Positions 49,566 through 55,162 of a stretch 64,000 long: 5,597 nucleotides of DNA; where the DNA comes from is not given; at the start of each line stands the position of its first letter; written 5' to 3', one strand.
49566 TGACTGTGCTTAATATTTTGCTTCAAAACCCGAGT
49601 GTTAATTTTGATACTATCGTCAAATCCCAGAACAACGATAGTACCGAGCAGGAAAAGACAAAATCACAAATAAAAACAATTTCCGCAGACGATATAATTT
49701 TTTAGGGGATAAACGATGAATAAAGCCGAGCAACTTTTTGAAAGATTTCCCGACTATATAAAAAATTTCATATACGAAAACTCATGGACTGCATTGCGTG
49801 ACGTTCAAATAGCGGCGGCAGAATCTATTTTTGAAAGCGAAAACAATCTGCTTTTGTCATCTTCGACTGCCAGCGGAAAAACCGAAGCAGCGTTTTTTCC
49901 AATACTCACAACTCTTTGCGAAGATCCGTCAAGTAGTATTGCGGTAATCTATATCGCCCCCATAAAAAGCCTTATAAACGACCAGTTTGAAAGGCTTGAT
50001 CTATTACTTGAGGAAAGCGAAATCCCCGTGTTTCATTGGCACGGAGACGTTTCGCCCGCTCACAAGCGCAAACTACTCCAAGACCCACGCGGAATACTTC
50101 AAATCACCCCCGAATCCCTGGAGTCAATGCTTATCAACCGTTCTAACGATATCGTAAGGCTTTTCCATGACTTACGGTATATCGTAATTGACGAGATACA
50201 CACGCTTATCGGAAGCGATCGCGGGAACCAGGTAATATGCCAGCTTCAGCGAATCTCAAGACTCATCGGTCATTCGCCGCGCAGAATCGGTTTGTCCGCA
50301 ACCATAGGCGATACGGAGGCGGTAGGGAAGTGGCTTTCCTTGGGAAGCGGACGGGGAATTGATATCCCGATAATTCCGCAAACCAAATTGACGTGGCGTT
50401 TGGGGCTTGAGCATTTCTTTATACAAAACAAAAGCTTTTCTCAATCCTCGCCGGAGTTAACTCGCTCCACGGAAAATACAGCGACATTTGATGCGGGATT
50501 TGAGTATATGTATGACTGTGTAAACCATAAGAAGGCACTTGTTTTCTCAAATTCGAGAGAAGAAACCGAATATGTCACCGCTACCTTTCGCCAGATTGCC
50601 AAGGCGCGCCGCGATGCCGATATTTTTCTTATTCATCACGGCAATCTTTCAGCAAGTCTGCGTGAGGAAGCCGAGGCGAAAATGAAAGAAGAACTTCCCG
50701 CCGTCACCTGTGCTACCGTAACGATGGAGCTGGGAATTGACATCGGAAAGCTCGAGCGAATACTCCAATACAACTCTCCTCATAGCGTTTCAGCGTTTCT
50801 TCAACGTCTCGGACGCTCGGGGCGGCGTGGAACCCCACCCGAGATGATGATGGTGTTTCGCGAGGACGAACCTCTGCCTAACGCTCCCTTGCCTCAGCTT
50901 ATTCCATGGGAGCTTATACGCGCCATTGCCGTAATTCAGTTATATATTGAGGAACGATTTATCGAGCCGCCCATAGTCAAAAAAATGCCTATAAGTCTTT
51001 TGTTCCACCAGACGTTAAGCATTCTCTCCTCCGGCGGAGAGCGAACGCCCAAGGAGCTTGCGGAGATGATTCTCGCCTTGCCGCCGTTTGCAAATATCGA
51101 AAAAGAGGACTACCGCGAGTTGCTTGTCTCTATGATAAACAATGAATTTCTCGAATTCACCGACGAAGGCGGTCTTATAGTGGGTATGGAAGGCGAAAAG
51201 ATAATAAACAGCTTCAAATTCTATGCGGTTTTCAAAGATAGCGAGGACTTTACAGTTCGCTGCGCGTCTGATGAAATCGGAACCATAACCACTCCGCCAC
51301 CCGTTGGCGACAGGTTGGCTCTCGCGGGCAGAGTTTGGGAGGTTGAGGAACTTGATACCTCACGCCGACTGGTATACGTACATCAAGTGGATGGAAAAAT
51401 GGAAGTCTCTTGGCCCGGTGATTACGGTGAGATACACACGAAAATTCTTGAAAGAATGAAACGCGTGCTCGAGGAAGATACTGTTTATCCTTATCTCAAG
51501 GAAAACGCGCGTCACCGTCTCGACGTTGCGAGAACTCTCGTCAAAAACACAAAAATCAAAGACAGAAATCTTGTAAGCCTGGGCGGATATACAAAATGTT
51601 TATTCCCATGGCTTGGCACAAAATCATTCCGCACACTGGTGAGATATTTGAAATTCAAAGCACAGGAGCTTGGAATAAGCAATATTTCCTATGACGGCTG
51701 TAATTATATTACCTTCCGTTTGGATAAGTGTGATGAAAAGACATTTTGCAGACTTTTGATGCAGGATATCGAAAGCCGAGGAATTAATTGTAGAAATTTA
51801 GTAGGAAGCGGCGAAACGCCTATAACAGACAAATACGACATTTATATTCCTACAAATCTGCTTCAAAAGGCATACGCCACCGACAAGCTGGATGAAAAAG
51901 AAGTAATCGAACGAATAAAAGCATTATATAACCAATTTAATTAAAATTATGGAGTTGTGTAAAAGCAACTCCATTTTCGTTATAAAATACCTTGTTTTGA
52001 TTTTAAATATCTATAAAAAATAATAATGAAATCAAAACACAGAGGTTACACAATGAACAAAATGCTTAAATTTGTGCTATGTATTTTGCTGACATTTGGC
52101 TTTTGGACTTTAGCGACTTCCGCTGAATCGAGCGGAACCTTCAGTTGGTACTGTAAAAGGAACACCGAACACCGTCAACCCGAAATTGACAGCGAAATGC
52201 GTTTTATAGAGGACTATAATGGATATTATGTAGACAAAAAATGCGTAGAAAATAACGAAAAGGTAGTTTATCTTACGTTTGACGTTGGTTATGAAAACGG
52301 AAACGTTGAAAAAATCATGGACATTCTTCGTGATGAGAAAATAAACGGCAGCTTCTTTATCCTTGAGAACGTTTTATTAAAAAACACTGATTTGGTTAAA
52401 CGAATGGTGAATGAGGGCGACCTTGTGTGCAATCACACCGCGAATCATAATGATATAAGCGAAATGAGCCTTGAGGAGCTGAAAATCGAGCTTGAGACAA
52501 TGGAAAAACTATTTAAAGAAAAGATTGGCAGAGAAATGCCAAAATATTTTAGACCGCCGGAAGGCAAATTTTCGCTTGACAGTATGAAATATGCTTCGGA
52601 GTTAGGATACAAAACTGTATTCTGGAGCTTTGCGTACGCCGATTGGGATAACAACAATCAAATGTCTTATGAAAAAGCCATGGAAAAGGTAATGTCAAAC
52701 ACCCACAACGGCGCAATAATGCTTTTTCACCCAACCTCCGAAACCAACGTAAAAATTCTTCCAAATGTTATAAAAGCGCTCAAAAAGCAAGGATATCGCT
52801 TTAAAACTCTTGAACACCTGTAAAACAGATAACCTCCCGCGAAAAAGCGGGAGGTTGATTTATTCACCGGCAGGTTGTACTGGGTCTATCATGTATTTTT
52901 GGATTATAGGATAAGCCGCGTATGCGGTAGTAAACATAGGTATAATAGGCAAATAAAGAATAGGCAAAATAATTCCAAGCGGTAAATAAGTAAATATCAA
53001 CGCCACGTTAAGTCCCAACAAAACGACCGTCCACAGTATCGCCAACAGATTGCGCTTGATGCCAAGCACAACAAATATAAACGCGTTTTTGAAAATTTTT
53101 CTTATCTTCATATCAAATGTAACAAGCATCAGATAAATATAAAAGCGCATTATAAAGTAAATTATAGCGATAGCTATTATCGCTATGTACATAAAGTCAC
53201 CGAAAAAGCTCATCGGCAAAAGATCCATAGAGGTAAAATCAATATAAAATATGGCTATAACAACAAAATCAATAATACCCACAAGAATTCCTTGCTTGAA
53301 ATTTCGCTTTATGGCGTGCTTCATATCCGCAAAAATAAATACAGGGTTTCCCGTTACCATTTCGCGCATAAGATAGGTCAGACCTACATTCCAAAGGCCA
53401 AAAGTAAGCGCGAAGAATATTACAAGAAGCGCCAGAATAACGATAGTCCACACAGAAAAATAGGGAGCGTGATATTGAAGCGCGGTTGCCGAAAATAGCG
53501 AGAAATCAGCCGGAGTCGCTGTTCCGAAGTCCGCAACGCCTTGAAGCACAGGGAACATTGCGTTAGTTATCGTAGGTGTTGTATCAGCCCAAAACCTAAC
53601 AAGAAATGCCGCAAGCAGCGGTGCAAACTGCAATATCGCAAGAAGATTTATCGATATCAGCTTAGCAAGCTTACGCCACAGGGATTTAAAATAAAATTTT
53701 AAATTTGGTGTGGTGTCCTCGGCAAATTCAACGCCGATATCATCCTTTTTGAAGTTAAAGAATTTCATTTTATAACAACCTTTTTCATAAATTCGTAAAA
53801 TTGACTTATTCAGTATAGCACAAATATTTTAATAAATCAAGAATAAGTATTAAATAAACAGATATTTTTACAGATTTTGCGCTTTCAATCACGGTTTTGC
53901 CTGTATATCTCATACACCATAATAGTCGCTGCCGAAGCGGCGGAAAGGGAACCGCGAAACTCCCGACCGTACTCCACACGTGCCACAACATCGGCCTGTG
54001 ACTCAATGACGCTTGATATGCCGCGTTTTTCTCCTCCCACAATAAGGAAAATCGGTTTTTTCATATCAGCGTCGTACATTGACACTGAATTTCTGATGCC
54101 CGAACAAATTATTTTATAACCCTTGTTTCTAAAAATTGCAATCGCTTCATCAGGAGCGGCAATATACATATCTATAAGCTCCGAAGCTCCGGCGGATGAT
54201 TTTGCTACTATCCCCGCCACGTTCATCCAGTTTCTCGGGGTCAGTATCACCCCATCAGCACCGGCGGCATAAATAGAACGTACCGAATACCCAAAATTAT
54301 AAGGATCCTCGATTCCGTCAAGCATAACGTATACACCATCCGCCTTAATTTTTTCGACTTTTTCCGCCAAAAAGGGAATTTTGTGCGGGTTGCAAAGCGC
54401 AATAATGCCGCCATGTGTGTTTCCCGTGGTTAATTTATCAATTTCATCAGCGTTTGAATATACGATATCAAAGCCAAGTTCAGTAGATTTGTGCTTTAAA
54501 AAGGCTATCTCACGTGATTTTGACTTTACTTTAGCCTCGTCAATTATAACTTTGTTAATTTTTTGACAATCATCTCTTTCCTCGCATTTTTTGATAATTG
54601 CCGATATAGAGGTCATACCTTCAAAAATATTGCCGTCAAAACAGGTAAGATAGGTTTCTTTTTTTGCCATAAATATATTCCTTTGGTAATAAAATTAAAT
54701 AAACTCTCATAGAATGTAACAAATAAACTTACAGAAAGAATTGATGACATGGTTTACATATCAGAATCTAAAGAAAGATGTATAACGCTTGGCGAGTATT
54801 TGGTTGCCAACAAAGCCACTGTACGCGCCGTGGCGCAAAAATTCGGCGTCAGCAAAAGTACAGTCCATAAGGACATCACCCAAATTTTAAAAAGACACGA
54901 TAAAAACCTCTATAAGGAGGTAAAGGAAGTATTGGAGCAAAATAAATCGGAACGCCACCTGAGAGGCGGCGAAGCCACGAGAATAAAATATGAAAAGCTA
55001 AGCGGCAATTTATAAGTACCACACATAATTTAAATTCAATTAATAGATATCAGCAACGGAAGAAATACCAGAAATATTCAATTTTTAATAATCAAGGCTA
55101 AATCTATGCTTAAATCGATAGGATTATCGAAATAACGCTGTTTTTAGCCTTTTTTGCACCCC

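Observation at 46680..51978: Self-contained TerB-N/TerB-C + DUF2791-type ATPase + Lhr-like DEAH helicase operon: Shango-type candidate anti-phage system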

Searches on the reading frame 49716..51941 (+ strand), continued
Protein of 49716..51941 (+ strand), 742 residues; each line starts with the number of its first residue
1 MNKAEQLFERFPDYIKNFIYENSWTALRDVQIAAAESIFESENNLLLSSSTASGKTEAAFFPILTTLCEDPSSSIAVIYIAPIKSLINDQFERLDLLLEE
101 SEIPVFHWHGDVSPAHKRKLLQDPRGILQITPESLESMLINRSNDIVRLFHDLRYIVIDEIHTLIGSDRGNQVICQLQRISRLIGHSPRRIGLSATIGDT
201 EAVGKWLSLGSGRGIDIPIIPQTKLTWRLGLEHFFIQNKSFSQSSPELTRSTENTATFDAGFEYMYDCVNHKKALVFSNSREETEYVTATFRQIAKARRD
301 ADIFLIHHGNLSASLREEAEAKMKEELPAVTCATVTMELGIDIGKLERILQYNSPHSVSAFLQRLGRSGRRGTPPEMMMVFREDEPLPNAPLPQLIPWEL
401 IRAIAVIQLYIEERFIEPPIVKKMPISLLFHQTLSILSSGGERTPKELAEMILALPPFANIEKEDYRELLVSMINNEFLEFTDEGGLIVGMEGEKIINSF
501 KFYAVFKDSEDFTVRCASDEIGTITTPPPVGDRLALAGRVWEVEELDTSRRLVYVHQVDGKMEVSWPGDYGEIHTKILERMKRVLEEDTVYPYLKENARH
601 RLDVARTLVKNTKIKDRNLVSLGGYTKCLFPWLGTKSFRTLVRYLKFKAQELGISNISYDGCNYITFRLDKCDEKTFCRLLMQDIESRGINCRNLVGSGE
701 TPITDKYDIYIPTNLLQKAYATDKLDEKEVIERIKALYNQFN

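Call 84: fold_search(model_id=the predicted structure, library=pdb)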
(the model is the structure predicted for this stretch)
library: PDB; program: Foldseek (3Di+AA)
matches with E <= 10: 1670; with E <= 0.001: 702
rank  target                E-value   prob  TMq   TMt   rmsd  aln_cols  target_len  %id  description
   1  5v9x_A                1.3e-20  1.00  0.55  0.53  10.3       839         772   18  Structure of Mycobacterium smegmatis helicase Lhr bound to ssDNA and AMP-PNP (released 2017-12-06)
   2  6znp_A                3.2e-18  1.00  0.38  0.38  16.7       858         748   17  Crystal Structure of DUF1998 helicase MrfA bound to DNA (released 2020-11-25)
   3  6znq_B                3.6e-18  1.00  0.37  0.39  11.5       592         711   21  Crystal Structure of DUF1998 helicase MrfA bound to DNA and AMPPNP (released 2020-11-25)
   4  6znp_B                8.6e-18  1.00  0.37  0.39  12.4       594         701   21  Crystal Structure of DUF1998 helicase MrfA bound to DNA (released 2020-11-25)
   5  2zj5                  3.6e-13  1.00  0.37  0.40  10.8       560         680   21  Archaeal DNA helicase Hjm complexed with ADP in form 1 (released 2009-02-10)
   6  6zns                  4.6e-13  1.00  0.36  0.41  11.6       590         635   21  Crystal Structure of DUF1998 helicase MrfA (released 2020-11-25)
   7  6qws                  1.1e-12  1.00  0.35  0.17  12.3       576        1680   17  Crystal structure of the Ski2 RNA-helicase Brr2 from Chaetomium thermophilum in the apo state (released 2020-01-15)
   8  5m52_A                1.4e-12  1.00  0.35  0.15  13.2       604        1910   19  Crystal structure of yeast Brr2 full-lenght in complex with Prp8 Jab1 domain (released 2016-12-07)
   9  5dca_A                1.9e-12  1.00  0.32  0.14  12.5       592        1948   18  Crystal structure of yeast full length Brr2 in complex with Prp8 Jab1 domain (released 2015-12-16)
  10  2zj8                  2.2e-12  1.00  0.37  0.39  11.1       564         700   21  Archaeal DNA helicase Hjm apo state in form 2 (released 2009-02-10)
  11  2va8_B                2.4e-12  1.00  0.35  0.37  19.8       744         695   17  DNA Repair Helicase Hel308 (released 2008-01-15)
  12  5urm_B                3.7e-12  1.00  0.36  0.17  12.4       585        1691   19  Crystal structure of human BRR2 in complex with T-1206548 (released 2017-07-19)
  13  2p6r_A                5.3e-12  1.00  0.36  0.39  11.7       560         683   19  Crystal structure of superfamily 2 helicase Hel308 in complex with unwound DNA (released 2007-06-12)
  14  2zj2                  6.8e-12  1.00  0.36  0.40  19.8       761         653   19  Archaeal DNA helicase Hjm apo state in form 1 (released 2009-02-10)
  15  5m59_A                7.6e-12  1.00  0.35  0.16  13.8       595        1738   17  Crystal structure of Chaetomium thermophilum Brr2 helicase core in complex with Prp8 Jab1 domain (released 2016-12-21)
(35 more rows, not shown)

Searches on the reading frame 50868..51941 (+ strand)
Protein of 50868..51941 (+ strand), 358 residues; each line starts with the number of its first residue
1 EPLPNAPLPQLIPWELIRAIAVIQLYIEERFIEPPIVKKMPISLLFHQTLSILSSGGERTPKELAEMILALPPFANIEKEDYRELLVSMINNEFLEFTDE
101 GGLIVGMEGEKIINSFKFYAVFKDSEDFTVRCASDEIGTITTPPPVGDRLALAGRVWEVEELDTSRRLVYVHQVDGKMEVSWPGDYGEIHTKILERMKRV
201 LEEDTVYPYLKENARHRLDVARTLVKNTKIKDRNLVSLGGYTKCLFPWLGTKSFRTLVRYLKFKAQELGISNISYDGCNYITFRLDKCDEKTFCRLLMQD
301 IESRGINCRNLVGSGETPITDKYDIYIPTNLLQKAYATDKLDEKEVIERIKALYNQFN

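Call 68: search_protein_families(library=pfam, proteins=[window:50868-51941:+], max_evalue=10)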
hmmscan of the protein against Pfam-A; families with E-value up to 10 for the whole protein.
seq(358 aa): 1 family
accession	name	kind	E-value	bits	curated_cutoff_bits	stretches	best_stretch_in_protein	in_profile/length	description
PF19306.5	WH_Lhr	-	0.0038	17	27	2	28-87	4-62/168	Large helicase-related protein, winged helix domain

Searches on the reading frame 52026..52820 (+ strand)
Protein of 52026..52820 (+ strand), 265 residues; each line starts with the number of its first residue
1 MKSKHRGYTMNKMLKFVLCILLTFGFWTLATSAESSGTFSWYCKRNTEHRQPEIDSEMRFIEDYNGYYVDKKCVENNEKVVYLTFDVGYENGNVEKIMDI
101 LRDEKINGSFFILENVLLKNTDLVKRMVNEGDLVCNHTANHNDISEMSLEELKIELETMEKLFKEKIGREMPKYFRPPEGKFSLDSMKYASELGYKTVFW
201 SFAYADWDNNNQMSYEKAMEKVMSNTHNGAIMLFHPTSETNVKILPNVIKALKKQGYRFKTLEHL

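Call 21: search_protein_families(library=pfam, proteins=[window:52026-52820:+], max_evalue=0.001)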
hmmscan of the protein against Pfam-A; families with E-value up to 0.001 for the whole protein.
window:52026-52820:+ (265 aa): 1 family
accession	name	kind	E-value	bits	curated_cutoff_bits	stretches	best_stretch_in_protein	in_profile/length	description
PF01522.26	Polysacc_deac_1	-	7.4e-30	103.9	23.1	1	75-198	3-124/124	Polysaccharide deacetylase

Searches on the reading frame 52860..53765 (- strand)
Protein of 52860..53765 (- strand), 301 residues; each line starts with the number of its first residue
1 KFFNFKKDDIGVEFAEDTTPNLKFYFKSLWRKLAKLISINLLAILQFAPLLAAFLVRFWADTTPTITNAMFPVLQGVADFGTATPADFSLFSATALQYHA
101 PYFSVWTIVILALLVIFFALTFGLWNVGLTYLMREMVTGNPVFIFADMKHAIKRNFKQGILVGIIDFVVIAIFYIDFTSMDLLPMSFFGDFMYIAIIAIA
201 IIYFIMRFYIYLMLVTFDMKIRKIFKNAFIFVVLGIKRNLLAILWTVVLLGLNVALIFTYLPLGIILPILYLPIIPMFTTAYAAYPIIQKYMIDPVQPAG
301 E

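Call 21: search_protein_families(library=pfam, proteins=[window:52860-53765:-], max_evalue=0.001)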
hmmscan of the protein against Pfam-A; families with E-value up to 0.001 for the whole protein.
window:52860-53765:- (301 aa): 1 family
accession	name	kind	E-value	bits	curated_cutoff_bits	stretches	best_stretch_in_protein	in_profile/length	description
PF04854.19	DUF624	-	2e-05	25.1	24.2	1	105-177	7-77/77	Protein of unknown function, DUF624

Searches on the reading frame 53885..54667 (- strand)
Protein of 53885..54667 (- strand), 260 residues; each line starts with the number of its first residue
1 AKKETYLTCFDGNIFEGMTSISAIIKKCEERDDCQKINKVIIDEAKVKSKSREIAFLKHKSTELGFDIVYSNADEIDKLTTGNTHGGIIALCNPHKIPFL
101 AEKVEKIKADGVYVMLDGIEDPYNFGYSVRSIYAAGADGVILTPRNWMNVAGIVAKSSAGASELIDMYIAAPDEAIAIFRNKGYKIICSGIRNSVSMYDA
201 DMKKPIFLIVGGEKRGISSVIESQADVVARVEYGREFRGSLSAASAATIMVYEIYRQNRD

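Call 21: search_protein_families(library=pfam, proteins=[window:53885-54667:-], max_evalue=0.001)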
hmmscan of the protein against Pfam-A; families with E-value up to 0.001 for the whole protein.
window:53885-54667:- (260 aa): 1 family
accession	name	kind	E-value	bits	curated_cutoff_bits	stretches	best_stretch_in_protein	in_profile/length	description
PF00588.24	SpoU_methylase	-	5.6e-22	78.8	29.7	1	112-252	2-142/142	SpoU rRNA Methylase family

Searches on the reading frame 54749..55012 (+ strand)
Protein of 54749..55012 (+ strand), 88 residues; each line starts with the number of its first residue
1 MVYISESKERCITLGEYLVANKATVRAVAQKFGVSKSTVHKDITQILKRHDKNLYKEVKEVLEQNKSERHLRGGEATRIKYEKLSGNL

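Call 21: search_protein_families(library=pfam, proteins=[window:54749-55012:+], max_evalue=0.001)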
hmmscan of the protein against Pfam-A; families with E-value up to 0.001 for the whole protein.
window:54749-55012:+ (88 aa): 4 families
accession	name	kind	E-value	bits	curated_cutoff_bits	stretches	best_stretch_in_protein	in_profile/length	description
PF12116.14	SpoIIID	-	1.7e-34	118.2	27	1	8-83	5-80/82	Stage III sporulation protein D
PF13384.12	HTH_23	-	9.7e-05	22.5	24.6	1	17-41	12-36/50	Homeodomain-like domain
PF08279.18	HTH_11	-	0.00038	20.7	25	1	23-46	16-39/55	HTH domain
PF08220.18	HTH_DeoR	-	0.00094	19.3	21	0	22-46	14-38/57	DeoR-like helix-turn-helix domain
